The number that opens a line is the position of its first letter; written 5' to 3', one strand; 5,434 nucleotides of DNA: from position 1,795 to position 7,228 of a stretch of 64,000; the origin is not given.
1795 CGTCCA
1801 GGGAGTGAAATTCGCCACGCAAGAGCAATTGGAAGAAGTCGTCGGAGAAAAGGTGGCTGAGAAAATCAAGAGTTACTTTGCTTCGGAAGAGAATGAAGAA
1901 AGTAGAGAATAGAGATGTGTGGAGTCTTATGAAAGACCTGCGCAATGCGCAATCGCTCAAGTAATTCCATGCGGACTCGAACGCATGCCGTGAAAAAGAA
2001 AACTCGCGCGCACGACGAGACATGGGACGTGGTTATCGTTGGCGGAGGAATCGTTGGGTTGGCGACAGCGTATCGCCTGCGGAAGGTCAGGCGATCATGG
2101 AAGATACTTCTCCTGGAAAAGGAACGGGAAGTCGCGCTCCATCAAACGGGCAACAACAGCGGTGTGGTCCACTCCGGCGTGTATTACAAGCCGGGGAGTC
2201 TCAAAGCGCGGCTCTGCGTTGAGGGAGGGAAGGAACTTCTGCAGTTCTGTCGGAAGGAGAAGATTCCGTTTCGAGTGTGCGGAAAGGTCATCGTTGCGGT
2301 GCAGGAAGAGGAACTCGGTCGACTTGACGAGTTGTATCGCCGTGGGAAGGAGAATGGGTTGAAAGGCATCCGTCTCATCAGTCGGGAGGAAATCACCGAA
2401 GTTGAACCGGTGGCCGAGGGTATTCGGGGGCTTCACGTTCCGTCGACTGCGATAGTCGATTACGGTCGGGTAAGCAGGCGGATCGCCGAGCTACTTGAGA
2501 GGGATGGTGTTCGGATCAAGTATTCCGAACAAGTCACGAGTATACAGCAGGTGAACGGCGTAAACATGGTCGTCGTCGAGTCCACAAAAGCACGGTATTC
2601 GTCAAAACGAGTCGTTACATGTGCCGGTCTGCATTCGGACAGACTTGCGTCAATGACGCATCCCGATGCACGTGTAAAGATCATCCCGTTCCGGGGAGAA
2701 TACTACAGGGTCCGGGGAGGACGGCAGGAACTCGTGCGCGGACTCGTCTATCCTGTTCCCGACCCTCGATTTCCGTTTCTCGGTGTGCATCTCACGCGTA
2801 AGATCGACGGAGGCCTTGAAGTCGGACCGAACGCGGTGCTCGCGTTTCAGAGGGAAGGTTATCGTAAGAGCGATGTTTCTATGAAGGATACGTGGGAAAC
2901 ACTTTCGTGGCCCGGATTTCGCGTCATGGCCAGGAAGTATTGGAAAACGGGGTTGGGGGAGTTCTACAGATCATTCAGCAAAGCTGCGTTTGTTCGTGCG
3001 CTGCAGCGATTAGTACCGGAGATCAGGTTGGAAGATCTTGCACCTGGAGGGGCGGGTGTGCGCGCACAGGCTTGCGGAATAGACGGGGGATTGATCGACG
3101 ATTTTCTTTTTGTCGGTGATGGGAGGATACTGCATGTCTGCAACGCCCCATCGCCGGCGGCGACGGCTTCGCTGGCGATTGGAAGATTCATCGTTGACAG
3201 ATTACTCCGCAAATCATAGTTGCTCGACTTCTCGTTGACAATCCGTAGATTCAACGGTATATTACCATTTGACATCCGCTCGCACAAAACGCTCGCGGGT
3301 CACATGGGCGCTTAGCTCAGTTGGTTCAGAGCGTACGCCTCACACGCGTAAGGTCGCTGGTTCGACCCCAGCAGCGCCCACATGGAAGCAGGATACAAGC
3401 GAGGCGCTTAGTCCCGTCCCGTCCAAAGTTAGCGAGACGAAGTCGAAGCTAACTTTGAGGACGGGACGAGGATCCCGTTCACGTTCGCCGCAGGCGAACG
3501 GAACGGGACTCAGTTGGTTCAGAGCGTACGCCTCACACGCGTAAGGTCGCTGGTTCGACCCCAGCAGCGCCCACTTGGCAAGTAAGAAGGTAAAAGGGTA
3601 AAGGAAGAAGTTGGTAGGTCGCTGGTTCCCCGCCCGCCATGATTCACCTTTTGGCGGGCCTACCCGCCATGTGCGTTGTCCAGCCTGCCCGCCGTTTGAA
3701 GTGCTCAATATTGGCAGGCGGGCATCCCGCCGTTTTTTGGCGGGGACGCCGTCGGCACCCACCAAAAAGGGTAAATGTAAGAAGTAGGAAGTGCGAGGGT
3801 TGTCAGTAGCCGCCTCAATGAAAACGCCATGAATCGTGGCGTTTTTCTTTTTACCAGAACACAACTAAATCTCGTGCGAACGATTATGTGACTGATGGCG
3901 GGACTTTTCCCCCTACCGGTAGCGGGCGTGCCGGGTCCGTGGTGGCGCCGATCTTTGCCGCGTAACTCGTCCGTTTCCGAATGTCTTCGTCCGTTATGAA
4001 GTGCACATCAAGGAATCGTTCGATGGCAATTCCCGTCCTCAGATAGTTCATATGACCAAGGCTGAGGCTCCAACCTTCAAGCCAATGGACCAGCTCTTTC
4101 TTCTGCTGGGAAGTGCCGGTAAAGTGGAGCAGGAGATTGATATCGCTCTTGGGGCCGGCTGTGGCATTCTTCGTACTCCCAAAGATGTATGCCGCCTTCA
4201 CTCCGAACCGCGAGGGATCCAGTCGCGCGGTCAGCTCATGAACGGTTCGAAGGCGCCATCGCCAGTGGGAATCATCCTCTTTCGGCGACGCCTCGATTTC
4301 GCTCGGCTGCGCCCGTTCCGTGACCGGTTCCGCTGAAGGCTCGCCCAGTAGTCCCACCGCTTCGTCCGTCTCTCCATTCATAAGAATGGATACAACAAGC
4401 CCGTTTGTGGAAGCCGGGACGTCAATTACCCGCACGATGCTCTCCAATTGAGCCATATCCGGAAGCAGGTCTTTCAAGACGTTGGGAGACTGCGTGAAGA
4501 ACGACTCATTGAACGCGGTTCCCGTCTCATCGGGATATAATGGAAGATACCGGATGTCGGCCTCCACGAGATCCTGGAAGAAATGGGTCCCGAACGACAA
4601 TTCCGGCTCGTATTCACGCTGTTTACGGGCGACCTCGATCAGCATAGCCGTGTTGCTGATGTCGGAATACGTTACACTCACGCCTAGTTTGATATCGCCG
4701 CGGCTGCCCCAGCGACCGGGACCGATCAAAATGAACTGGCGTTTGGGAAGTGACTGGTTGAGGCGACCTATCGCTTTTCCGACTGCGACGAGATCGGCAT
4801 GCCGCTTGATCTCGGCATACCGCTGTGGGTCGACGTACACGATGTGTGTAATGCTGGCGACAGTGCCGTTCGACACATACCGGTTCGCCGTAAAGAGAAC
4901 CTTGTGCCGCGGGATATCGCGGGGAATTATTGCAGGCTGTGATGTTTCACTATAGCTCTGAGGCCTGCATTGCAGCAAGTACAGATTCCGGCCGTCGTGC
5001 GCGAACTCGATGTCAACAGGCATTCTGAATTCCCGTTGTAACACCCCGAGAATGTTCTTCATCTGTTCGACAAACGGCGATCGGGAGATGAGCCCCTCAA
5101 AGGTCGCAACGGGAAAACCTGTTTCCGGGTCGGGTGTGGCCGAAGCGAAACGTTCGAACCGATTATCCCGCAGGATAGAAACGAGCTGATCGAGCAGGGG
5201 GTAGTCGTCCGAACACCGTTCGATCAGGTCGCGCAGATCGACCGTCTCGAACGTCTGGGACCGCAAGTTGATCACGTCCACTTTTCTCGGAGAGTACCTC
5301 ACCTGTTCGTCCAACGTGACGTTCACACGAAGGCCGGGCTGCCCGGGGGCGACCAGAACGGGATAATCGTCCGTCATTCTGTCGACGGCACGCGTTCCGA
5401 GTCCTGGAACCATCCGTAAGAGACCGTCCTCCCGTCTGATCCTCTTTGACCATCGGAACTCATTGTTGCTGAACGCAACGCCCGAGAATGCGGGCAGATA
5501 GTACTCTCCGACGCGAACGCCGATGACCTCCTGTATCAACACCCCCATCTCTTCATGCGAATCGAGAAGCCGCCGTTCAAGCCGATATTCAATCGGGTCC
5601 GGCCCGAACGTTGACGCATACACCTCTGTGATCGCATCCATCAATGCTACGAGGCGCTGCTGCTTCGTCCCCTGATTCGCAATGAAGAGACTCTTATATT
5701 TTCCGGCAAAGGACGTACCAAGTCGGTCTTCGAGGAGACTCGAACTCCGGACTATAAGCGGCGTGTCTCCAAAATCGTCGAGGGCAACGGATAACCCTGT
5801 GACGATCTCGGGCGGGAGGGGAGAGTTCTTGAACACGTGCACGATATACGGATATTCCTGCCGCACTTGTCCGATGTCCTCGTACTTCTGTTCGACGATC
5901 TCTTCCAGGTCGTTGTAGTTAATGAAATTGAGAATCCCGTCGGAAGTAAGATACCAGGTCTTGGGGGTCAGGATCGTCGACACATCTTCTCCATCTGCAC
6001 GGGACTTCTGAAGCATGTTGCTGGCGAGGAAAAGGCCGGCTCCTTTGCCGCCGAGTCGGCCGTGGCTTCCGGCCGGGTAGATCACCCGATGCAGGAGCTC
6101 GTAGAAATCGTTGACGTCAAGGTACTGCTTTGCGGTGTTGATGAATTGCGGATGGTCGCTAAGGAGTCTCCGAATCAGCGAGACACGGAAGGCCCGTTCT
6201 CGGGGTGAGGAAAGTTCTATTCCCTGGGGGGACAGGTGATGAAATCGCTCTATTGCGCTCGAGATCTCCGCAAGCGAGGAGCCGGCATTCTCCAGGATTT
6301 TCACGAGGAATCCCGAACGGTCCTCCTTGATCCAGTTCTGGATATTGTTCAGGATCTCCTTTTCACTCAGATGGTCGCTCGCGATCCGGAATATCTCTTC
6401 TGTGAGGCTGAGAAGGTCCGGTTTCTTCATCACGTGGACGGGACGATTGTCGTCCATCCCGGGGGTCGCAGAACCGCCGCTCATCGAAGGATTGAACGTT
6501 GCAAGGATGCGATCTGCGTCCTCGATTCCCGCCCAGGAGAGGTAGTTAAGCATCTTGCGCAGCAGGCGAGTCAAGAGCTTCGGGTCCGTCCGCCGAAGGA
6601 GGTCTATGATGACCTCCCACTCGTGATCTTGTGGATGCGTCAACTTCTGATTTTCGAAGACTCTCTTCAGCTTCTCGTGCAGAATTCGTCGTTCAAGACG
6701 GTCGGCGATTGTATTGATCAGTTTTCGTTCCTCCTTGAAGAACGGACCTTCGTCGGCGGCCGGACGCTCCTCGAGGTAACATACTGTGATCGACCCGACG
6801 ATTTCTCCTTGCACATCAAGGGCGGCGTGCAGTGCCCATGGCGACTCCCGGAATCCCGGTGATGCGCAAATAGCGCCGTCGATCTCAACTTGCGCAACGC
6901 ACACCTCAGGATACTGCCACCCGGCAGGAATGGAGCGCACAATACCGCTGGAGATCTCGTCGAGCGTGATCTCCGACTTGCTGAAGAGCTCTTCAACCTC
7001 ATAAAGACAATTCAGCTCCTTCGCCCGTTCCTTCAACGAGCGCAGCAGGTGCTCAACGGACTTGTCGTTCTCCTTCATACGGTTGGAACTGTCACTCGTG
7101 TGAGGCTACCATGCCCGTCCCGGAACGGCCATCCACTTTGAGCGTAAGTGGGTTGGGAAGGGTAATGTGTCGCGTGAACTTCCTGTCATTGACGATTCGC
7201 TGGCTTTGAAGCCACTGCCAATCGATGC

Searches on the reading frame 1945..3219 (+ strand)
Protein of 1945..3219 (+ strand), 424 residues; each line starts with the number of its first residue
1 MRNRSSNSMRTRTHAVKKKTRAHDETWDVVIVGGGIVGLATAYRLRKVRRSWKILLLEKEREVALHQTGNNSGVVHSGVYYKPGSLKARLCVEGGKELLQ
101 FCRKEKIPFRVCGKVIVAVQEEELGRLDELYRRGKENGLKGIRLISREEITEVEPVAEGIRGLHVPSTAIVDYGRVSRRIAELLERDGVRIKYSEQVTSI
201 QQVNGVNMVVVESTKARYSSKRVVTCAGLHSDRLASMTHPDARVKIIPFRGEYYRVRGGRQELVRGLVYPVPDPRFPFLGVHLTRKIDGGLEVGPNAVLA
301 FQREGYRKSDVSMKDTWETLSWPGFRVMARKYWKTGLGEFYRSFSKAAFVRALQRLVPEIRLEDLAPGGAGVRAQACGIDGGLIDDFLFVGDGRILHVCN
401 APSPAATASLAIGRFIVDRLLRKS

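Call 61: find_encoding_contigs(protein=window:1945-3219:+, flank=3000, max_places=6)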
Protein window:1945-3219:+ (424 aa): 1 contig read that carries it; 1 place shown.
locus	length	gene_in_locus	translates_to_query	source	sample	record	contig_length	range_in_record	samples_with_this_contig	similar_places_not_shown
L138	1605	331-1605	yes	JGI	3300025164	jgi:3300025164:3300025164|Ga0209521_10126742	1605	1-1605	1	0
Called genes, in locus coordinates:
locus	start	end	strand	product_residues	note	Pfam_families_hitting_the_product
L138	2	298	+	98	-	?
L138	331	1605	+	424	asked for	PF06039:Mqo (faint), PF07992:Pyr_redox_2 (faint), PF01266:DAO, PF13450:NAD_binding_8 (weak)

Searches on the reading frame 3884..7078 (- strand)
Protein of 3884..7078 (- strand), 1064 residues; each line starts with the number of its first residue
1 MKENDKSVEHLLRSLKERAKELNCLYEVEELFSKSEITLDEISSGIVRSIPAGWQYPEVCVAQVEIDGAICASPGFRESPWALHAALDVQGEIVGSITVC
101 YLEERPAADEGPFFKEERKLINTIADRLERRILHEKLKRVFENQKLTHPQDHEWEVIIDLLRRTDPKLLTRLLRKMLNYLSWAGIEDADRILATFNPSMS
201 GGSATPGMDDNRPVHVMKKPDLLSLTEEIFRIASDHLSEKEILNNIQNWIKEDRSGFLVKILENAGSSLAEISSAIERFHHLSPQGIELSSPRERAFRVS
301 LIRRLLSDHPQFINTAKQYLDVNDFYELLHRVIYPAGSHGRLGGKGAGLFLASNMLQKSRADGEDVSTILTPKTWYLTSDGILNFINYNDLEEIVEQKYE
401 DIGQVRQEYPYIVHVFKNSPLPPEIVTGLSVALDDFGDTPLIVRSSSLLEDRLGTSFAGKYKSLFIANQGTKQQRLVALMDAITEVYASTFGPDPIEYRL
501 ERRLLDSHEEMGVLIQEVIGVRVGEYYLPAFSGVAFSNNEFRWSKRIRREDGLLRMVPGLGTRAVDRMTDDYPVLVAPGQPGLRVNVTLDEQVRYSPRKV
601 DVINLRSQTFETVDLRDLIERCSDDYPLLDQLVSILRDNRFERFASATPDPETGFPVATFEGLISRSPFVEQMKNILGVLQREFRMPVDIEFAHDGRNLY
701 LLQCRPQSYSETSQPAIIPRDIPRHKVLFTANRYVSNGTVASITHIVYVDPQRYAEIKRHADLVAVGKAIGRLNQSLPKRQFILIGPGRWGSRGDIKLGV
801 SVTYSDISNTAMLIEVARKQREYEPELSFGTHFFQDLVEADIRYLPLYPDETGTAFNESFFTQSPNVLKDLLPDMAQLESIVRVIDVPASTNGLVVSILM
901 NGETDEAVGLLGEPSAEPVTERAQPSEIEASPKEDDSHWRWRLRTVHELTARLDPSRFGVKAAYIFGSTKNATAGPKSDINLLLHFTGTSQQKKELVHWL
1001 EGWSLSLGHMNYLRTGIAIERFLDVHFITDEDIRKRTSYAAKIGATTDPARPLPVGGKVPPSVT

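Call 62: find_encoding_contigs(protein=window:3884-7078:-, flank=3000, max_places=6)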
Protein window:3884-7078:- (1064 aa): 17 contigs read that carry it; 6 places shown.
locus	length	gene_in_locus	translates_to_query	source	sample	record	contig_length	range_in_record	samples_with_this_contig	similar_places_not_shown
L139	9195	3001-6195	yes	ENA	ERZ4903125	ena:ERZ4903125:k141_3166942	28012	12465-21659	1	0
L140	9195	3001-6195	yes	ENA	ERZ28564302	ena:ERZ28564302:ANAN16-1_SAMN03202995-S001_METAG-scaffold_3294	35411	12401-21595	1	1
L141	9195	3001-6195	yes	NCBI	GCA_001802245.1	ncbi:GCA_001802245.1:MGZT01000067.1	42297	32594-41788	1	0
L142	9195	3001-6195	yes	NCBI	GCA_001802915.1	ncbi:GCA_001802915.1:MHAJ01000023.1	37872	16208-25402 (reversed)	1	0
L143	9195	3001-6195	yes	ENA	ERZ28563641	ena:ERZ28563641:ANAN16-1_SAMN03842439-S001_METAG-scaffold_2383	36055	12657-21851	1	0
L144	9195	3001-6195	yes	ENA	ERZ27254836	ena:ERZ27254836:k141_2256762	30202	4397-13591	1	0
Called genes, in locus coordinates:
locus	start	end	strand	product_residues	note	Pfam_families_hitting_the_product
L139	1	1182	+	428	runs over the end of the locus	PF02812:ELFV_dehydrog_N, PF00208:ELFV_dehydrog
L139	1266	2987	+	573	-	PF01326:PPDK_N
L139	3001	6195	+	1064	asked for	PF01326:PPDK_N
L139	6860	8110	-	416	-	PF01266:DAO, PF06039:Mqo (faint), PF07992:Pyr_redox_2 (faint), PF13450:NAD_binding_8 (weak)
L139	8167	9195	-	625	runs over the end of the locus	PF01541:GIY-YIG, PF27096:UvrC_M, PF02151:UVR, PF22920:UvrC_RNaseH, PF08459:UvrC_RNaseH_dom, PF14520:HHH_5, PF12826:HHH_2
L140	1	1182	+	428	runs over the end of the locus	PF02812:ELFV_dehydrog_N, PF00208:ELFV_dehydrog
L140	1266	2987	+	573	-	PF01326:PPDK_N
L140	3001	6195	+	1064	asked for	PF01326:PPDK_N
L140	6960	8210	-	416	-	PF01266:DAO, PF06039:Mqo (faint), PF07992:Pyr_redox_2 (faint), PF13450:NAD_binding_8 (weak)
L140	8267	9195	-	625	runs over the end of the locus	PF01541:GIY-YIG, PF27096:UvrC_M, PF02151:UVR, PF22920:UvrC_RNaseH, PF08459:UvrC_RNaseH_dom, PF14520:HHH_5, PF12826:HHH_2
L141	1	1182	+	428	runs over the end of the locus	PF02812:ELFV_dehydrog_N, PF00208:ELFV_dehydrog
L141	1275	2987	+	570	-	PF01326:PPDK_N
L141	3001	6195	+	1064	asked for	PF01326:PPDK_N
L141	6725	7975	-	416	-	PF01266:DAO, PF06039:Mqo (faint), PF07992:Pyr_redox_2 (faint), PF13450:NAD_binding_8 (weak)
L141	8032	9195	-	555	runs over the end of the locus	PF27096:UvrC_M, PF02151:UVR, PF22920:UvrC_RNaseH, PF08459:UvrC_RNaseH_dom, PF12826:HHH_2, PF14520:HHH_5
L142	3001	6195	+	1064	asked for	PF01326:PPDK_N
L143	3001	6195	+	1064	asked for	PF01326:PPDK_N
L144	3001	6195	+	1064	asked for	PF01326:PPDK_N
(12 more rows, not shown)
